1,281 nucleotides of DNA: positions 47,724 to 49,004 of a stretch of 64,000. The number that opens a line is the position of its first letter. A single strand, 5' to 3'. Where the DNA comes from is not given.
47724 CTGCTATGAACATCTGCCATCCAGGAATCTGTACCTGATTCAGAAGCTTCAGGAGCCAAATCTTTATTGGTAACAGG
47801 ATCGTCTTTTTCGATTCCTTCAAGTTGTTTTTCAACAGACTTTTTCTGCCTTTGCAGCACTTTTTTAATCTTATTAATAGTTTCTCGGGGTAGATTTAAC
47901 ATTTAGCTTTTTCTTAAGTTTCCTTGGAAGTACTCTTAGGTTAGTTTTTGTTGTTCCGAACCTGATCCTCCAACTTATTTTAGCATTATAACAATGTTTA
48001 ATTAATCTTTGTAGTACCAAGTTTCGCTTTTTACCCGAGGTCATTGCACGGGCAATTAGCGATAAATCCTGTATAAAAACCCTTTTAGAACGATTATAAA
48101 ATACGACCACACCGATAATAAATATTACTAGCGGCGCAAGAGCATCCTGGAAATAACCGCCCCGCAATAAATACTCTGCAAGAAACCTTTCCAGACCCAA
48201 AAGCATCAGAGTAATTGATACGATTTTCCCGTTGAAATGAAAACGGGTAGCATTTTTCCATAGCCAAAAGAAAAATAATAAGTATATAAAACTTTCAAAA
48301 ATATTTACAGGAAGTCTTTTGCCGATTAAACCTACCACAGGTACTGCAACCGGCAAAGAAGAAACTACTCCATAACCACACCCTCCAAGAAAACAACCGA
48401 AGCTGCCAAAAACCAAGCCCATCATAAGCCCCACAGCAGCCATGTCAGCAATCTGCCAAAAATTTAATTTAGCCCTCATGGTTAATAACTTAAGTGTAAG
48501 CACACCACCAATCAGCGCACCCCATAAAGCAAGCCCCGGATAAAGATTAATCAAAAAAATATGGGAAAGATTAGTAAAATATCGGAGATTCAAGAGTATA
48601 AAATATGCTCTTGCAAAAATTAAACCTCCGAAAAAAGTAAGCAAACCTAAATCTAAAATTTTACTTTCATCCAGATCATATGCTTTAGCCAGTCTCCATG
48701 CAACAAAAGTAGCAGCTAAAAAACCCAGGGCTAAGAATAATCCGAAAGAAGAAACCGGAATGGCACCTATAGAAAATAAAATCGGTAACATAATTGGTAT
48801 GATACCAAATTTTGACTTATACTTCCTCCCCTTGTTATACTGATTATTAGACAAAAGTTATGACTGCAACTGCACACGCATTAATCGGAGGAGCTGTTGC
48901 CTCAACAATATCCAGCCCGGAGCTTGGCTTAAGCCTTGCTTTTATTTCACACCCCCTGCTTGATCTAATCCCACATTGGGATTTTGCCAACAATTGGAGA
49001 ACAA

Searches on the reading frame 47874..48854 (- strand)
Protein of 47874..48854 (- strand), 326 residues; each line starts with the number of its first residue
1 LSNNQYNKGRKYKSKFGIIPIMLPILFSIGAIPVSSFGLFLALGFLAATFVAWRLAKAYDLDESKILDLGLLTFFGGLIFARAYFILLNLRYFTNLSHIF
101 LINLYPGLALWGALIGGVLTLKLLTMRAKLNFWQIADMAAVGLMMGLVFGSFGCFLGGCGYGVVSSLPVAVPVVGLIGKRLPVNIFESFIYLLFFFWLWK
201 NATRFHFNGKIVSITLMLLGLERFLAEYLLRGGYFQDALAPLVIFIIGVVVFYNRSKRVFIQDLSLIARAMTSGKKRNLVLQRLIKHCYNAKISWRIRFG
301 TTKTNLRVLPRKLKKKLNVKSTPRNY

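Call 79: search_protein_families(library=pfam, proteins=[window:47874-48854:-], max_evalue=0.00001)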
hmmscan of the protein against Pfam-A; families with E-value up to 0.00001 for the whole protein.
window:47874-48854:- (326 aa): 1 family
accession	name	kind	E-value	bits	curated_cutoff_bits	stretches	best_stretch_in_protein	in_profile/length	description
PF01790.23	LGT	-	2.7e-34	119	24.9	1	24-230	1-211/240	Prolipoprotein diacylglyceryl transferase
